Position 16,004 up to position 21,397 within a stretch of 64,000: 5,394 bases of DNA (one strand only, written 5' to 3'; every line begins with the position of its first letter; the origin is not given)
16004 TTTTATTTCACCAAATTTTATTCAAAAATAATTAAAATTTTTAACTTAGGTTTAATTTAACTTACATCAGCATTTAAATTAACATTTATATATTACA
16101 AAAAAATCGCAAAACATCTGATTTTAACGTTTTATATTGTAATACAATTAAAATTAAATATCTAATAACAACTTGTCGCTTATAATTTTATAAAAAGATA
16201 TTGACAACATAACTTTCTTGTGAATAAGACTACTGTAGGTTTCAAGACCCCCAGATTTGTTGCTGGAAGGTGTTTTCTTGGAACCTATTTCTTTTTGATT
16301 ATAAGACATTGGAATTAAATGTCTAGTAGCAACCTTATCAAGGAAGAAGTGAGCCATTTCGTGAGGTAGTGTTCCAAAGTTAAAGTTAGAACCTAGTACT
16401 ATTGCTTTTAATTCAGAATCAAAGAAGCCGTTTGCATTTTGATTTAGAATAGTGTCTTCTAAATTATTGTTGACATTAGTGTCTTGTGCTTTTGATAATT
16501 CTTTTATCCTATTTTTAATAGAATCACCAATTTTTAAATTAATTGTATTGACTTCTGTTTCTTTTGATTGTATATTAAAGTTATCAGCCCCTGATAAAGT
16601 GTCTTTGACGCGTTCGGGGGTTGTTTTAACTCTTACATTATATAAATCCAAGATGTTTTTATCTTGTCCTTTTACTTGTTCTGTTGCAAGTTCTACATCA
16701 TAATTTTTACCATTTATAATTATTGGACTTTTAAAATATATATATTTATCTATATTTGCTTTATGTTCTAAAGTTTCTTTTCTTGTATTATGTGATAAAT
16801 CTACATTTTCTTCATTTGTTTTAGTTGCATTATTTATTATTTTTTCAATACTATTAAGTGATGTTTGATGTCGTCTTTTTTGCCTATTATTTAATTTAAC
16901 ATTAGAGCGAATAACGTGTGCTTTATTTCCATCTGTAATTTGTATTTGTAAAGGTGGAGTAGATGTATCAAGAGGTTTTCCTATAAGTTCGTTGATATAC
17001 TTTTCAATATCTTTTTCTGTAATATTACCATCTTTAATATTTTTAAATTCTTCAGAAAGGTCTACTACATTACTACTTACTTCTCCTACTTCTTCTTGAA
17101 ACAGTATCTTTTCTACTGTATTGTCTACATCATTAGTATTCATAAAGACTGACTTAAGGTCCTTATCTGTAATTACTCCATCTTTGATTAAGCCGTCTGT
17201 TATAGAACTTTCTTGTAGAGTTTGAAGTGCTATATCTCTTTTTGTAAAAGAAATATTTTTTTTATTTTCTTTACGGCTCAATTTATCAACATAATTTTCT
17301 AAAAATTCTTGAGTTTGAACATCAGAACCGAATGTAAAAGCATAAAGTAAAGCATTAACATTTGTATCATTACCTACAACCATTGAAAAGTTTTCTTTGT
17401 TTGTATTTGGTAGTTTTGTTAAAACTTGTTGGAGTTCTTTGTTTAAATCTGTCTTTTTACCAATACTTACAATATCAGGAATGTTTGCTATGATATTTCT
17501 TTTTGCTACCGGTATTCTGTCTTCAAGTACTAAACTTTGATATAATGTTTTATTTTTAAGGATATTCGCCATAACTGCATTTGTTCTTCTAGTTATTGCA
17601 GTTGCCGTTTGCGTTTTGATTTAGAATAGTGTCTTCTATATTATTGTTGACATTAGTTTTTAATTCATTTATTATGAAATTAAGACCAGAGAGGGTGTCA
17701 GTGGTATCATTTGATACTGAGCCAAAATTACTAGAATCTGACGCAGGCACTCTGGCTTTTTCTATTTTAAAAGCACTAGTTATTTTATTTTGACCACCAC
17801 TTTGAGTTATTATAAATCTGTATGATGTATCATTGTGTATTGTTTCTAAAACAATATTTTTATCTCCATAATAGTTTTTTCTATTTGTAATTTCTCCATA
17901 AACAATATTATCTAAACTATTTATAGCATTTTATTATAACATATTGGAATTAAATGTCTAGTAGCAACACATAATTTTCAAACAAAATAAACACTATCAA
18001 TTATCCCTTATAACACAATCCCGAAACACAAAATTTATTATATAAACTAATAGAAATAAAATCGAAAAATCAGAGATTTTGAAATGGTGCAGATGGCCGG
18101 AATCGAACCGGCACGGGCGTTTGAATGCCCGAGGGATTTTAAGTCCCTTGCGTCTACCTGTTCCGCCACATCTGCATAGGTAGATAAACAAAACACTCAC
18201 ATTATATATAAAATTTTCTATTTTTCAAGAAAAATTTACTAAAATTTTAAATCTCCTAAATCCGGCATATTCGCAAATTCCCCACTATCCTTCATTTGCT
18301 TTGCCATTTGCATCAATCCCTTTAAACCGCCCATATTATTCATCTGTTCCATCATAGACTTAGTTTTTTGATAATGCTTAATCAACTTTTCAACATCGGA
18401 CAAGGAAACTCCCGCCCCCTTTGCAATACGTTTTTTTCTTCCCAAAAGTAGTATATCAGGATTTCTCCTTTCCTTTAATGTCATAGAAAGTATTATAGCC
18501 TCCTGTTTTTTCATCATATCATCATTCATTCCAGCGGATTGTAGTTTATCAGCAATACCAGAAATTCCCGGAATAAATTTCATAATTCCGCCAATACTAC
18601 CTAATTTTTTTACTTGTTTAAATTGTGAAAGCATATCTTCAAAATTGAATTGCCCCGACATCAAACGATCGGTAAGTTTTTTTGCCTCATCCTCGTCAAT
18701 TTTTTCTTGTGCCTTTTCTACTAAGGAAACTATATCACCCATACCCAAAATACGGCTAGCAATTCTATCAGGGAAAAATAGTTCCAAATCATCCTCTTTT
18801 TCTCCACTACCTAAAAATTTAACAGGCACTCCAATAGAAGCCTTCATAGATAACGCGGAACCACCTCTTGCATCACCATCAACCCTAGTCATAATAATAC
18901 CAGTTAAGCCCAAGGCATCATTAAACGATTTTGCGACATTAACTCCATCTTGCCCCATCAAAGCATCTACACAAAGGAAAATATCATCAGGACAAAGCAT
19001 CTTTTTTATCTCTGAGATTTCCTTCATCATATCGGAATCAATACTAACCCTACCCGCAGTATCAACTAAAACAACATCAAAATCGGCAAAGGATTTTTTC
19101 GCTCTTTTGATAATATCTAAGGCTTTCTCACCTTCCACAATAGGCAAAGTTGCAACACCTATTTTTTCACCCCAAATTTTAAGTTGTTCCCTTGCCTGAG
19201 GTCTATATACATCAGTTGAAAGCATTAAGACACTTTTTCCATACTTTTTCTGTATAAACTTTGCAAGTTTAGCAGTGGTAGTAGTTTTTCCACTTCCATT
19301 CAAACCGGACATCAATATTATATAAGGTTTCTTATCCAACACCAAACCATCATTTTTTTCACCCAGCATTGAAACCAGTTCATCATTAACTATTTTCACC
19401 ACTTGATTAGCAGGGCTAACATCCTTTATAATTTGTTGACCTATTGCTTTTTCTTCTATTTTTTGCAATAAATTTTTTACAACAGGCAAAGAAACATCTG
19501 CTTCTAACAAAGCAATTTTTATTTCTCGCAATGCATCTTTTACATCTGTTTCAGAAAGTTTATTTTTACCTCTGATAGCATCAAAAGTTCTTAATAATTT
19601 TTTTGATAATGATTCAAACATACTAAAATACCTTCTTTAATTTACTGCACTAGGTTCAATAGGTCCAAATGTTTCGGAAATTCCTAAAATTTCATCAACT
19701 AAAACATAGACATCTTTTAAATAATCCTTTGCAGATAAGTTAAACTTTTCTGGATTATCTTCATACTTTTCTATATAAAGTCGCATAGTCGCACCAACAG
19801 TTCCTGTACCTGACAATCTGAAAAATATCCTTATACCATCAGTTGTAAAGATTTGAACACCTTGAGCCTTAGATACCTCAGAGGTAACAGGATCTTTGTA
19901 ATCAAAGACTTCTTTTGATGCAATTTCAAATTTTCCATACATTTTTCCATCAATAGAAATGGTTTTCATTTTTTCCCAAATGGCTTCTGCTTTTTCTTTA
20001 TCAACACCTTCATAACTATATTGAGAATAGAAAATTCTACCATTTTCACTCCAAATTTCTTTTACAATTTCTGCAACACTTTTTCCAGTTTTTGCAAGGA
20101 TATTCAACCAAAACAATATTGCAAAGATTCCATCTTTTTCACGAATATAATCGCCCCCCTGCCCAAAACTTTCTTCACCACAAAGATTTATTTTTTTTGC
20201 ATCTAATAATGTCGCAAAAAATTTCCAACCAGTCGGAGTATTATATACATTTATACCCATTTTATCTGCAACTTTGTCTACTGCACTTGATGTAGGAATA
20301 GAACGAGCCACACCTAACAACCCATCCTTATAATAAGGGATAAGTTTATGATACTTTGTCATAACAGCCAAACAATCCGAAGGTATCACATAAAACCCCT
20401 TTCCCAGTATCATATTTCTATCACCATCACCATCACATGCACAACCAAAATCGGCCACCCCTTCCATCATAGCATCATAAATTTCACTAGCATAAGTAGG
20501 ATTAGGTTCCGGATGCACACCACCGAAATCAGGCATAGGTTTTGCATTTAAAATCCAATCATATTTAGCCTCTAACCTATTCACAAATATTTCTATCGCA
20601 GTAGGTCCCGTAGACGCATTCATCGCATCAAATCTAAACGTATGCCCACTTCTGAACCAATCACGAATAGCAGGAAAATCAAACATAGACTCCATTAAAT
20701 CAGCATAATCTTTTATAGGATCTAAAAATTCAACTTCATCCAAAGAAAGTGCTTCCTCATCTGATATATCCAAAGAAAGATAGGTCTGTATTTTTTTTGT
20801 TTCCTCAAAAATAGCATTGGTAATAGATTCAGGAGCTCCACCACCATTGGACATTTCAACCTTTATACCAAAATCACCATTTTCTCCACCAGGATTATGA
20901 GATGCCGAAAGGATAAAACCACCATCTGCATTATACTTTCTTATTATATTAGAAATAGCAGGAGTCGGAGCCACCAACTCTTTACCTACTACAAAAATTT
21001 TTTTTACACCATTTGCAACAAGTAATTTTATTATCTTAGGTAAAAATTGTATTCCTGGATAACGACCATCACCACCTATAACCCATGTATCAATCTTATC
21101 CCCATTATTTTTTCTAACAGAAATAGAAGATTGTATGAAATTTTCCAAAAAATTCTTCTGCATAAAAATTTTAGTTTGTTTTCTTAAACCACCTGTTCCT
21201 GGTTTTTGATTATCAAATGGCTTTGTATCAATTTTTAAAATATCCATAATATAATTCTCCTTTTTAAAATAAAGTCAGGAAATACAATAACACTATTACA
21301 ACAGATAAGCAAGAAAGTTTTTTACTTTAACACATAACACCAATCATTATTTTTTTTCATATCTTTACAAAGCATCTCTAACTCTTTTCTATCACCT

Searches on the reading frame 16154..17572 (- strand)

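Call 9: search_protein_families(library=pfam, proteins=[window:16154-17572:-], max_evalue=0.00001)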
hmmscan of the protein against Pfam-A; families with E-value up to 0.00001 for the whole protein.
window:16154-17572:- (472 aa): 1 family
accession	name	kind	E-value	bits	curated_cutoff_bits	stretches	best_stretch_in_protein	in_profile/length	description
PF18798.6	LPD3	-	1.2e-06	29.2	27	1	187-299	8-106/114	Large polyvalent protein-associated domain 3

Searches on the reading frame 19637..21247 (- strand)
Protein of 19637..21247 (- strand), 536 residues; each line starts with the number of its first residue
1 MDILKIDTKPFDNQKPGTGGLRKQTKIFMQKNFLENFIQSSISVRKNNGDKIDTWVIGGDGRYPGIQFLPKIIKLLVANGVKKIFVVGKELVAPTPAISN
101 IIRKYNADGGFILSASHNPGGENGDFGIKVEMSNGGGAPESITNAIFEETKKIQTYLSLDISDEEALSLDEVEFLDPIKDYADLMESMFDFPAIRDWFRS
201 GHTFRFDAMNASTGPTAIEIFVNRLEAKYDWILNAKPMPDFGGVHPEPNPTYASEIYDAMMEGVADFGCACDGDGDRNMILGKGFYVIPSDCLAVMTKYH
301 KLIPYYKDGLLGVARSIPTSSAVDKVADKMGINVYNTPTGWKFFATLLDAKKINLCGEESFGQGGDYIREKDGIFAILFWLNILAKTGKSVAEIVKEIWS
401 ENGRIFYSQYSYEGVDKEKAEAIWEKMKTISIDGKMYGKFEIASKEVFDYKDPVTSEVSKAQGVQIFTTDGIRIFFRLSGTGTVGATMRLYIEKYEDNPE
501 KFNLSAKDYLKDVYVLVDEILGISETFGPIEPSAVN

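Call 9: search_protein_families(library=pfam, proteins=[window:19637-21247:-], max_evalue=0.00001)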
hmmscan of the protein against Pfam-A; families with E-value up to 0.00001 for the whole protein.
window:19637-21247:- (536 aa): 4 families
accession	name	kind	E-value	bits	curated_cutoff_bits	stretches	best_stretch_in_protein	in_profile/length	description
PF24947.1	PGM1_C_vert_fung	-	2.3e-32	112.6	27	1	404-533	1-138/138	Phosphoglucomutase-1, C-terminal domain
PF02878.22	PGM_PMM_I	-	6e-31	107.4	22.5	1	14-155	2-136/138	Phosphoglucomutase/phosphomannomutase, alpha/beta/alpha domain I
PF02880.22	PGM_PMM_III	-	2.1e-23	83.1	20.7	1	293-400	6-113/115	Phosphoglucomutase/phosphomannomutase, alpha/beta/alpha domain III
PF02879.22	PGM_PMM_II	-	1e-10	42.5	29.3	1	181-281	3-99/103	Phosphoglucomutase/phosphomannomutase, alpha/beta/alpha domain II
